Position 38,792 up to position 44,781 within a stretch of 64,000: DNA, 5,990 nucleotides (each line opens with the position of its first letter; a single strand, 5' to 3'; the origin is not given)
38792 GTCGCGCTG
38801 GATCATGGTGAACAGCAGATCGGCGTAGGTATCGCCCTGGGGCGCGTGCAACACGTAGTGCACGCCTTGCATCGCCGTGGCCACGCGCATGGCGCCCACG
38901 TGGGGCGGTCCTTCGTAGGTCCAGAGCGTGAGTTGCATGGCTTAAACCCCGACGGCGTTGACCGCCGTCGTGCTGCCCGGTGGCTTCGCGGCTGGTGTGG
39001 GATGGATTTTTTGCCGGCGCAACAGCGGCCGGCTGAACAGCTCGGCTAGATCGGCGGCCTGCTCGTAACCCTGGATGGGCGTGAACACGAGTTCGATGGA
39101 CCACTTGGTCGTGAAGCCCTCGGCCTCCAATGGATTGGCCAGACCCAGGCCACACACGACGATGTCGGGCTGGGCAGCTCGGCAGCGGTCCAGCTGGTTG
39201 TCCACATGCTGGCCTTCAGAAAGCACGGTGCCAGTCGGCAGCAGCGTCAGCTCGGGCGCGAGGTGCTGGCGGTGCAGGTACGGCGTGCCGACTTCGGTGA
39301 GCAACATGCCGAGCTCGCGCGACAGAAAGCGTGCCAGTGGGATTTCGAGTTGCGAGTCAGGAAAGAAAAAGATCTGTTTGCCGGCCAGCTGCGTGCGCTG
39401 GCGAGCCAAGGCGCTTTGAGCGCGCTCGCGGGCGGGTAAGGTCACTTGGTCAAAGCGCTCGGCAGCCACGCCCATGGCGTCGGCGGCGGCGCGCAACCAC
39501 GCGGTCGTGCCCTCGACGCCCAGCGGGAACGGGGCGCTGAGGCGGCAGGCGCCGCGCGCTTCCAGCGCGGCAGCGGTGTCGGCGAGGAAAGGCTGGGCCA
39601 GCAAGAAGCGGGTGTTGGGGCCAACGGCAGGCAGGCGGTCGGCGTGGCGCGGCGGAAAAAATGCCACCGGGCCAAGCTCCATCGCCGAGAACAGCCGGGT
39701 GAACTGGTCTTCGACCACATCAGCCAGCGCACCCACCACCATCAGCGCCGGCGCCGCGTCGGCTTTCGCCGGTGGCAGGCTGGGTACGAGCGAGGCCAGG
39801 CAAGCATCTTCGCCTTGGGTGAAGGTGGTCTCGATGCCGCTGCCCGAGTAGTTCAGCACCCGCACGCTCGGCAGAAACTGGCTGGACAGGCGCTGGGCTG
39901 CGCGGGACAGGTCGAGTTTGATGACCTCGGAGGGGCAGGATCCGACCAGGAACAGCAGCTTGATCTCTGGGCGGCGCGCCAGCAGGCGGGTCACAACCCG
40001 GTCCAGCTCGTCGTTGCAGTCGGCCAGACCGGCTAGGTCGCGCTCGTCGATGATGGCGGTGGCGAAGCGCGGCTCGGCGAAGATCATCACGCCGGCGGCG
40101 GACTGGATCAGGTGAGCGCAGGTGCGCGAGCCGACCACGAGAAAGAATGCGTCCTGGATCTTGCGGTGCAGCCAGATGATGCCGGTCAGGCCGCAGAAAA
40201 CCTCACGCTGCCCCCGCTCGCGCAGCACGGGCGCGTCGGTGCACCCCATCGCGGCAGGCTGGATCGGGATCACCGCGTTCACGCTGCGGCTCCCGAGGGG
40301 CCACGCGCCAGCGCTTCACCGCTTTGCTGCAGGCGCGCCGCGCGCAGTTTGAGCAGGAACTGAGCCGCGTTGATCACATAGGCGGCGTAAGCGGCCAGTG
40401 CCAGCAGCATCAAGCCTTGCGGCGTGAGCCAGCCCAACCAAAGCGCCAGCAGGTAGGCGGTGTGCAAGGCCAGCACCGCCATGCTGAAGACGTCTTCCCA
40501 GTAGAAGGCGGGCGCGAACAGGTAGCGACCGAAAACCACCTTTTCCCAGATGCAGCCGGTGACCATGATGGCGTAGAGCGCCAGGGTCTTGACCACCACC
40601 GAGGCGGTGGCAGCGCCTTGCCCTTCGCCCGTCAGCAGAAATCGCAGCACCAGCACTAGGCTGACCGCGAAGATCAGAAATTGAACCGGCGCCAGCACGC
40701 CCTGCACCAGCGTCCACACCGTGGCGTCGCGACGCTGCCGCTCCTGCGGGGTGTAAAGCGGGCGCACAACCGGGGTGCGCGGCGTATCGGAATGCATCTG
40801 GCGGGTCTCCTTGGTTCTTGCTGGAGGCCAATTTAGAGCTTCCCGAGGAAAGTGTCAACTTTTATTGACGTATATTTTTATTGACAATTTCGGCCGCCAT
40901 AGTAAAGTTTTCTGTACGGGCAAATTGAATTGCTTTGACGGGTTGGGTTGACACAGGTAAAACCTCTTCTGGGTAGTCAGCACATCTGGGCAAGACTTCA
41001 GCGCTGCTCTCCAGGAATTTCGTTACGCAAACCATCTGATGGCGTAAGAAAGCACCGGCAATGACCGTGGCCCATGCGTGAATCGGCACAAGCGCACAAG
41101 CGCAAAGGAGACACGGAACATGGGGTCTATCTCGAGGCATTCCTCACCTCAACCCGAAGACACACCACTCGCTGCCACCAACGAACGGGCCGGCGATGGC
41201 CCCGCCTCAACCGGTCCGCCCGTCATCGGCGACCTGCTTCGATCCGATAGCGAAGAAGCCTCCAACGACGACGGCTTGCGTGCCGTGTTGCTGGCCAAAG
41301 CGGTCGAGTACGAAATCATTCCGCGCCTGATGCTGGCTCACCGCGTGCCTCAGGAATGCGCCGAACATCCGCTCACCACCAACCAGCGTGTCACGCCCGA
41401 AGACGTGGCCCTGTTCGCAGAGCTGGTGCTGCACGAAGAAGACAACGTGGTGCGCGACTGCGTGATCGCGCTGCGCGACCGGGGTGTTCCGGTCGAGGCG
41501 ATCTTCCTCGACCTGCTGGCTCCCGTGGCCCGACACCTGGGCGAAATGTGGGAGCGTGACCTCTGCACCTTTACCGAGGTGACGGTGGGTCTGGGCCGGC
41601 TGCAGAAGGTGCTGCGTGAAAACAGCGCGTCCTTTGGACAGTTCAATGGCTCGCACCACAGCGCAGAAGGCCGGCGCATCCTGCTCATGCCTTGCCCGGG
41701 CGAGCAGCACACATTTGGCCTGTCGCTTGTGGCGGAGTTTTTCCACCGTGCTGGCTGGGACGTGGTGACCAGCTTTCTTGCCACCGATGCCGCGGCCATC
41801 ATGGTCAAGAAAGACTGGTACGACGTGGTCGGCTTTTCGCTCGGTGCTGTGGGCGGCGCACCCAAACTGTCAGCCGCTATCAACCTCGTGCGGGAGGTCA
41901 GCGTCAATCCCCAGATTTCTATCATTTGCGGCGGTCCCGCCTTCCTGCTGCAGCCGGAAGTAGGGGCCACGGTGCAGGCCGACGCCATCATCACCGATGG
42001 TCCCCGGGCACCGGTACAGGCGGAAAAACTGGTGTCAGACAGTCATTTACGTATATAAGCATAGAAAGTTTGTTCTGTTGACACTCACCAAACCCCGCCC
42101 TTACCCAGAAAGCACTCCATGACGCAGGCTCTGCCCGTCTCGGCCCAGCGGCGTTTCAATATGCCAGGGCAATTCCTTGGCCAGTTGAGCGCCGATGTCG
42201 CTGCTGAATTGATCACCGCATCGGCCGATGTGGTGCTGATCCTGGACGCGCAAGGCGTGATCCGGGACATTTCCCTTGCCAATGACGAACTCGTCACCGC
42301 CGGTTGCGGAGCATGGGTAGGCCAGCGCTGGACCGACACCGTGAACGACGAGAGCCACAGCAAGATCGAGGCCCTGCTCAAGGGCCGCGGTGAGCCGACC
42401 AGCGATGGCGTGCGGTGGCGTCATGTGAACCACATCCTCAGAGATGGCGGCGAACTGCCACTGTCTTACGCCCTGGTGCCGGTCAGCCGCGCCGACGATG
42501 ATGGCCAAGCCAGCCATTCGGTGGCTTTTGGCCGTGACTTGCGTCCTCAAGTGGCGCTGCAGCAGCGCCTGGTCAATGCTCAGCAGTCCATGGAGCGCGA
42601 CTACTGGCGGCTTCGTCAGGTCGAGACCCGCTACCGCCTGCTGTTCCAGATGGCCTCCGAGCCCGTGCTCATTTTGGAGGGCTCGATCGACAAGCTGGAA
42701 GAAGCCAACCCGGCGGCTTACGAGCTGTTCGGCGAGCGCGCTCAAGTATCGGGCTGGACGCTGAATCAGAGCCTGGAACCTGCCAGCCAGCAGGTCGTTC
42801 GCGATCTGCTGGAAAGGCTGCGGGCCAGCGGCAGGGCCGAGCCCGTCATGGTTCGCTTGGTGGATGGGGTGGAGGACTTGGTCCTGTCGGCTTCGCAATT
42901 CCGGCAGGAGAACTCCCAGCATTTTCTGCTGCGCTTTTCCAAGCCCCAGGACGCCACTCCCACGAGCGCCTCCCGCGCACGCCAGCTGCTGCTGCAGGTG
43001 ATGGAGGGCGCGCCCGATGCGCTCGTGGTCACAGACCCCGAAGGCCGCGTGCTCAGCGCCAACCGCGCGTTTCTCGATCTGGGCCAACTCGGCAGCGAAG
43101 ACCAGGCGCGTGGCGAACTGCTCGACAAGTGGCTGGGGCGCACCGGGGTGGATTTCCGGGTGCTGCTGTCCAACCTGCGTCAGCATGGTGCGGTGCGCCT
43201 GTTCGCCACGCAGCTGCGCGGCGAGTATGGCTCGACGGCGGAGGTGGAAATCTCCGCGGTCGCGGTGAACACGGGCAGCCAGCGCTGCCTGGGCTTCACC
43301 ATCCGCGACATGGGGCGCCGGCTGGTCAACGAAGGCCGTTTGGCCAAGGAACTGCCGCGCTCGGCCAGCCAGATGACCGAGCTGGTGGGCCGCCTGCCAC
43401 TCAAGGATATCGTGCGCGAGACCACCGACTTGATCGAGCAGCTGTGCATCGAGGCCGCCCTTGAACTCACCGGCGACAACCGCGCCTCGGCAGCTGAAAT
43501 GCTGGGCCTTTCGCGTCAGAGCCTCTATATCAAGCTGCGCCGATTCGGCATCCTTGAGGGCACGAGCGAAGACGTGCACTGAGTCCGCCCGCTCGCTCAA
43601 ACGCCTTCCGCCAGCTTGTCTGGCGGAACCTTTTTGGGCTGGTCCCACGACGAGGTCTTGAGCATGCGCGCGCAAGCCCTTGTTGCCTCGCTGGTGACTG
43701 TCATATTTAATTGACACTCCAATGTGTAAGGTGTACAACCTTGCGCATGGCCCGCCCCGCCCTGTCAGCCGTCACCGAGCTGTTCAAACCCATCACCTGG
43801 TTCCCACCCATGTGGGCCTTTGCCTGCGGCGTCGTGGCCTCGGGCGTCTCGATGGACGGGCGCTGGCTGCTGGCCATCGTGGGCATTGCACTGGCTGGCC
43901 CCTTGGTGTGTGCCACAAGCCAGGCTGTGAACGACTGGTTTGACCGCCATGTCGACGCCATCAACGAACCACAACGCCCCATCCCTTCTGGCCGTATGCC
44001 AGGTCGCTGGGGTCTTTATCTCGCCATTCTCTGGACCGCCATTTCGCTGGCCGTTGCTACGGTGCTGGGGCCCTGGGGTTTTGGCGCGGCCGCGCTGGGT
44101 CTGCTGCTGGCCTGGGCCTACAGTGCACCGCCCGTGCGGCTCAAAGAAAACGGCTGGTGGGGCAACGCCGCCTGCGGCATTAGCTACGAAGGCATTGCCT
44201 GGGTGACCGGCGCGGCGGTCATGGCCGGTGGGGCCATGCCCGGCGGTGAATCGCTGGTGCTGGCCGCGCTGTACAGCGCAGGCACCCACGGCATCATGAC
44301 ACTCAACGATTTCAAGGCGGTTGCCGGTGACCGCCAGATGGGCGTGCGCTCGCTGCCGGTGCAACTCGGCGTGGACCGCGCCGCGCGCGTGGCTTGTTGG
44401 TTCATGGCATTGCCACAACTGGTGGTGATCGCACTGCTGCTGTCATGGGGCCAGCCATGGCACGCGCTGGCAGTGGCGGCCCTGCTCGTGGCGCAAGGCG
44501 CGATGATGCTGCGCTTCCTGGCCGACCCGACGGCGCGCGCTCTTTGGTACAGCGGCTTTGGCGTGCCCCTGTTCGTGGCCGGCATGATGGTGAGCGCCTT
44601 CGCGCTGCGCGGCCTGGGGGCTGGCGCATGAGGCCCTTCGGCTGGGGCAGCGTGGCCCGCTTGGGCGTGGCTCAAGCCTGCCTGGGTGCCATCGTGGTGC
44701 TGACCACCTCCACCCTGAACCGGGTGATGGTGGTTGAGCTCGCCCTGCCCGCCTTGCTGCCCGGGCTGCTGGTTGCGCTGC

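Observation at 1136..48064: The whole 46-kb photosynthesis gene cluster sits between hpnC and hpnD-hpnE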

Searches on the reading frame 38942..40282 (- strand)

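Call 10: search_protein_families(library=ncbifam, max_evalue=1e-15, proteins=[window:38942-40282:-])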
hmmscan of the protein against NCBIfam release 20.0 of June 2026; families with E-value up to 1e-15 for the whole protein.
window:38942-40282:- (446 aa): 2 families
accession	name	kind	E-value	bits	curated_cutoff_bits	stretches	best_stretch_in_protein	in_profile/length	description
NF002768.0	PRK02842.1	equivalog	1.7e-189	630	324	1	14-428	5-413/423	ferredoxin:protochlorophyllide reductase (ATP-dependent) subunit N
TIGR01279.1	DPOR_bchN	equivalog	1.7e-155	517.9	419.95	1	21-428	1-400/407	ferredoxin:protochlorophyllide reductase (ATP-dependent) subunit N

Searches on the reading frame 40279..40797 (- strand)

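Call 10: search_protein_families(library=ncbifam, max_evalue=1e-15, proteins=[window:40279-40797:-])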
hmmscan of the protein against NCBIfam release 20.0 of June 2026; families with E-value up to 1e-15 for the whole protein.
window:40279-40797:- (172 aa): 1 family
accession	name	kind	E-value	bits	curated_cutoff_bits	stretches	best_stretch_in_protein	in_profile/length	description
TIGR02020.1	BchF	equivalog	2.8e-55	186.4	101.35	1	14-155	1-144/145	2-vinyl bacteriochlorophyllide hydratase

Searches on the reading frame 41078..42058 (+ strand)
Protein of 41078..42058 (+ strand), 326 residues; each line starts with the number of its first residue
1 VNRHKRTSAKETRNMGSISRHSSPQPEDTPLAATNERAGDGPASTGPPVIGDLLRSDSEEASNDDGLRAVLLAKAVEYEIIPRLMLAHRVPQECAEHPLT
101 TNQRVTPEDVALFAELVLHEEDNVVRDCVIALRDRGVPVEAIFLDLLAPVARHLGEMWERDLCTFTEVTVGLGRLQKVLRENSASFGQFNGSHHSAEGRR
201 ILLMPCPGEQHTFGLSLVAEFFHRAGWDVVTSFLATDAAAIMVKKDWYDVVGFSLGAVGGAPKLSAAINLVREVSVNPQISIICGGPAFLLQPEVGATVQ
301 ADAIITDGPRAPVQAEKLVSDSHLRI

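Call 10: search_protein_families(library=ncbifam, max_evalue=1e-15, proteins=[window:41078-42058:+])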
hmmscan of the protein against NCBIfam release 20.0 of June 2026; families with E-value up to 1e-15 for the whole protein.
window:41078-42058:+ (326 aa): 0 families

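Call 39: search_protein_families(library=pfam, max_evalue=0.0001, proteins=[window:41078-42058:+])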
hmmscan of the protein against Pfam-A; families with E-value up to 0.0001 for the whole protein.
window:41078-42058:+ (326 aa): 1 family
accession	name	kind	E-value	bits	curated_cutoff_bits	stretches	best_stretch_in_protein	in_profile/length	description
PF02310.24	B12-binding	-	6.5e-09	36.1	32.1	1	202-309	4-114/121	B12 binding domain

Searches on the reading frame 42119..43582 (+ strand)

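Call 10: search_protein_families(library=ncbifam, max_evalue=1e-15, proteins=[window:42119-43582:+])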
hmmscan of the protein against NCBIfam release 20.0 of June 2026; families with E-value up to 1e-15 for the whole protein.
window:42119-43582:+ (487 aa): 1 family
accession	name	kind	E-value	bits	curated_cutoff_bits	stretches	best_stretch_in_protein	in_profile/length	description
TIGR02040.1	PpsR-CrtJ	equivalog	3.1e-151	504.4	275.4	1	31-478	1-442/442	transcriptional regulator PpsR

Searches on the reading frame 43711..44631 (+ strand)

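Call 10: search_protein_families(library=ncbifam, max_evalue=1e-15, proteins=[window:43711-44631:+])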
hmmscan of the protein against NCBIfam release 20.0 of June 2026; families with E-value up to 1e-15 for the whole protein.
window:43711-44631:+ (306 aa): 8 families
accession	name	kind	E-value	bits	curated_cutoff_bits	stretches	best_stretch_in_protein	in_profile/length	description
NF005742.0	PRK07566.1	equivalog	4.6e-123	410.3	313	1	12-301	22-312/315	chlorophyll synthase ChlG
TIGR01476.1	chlor_syn_BchG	subfamily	3.2e-102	341.8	212.3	1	22-300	4-283/283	(bacterio)chlorophyll synthase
TIGR02056.1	ChlG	equivalog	9.4e-54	183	436.45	1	23-299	21-304/306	chlorophyll synthase ChlG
NF009058.0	PRK12392.1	subfamily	3.1e-42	144.8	494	1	19-275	15-278/333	bacteriochlorophyll c synthase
NF009521.0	PRK12882.1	equivalog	3.8e-29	101.8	296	1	39-297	27-271/280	geranylgeranylglycerol-phosphate geranylgeranyltransferase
NF009523.0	PRK12884.1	equivalog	8.9e-28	97.3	269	1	55-261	39-237/279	prenyltransferase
NF009522.0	PRK12883.1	equivalog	7.6e-21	74.8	353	1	59-243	42-215/279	geranylgeranylglycerol-phosphate geranylgeranyltransferase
NF009525.0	PRK12887.1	equivalog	1.1e-16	61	226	1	73-255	73-259/310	homogentisate phytyltransferase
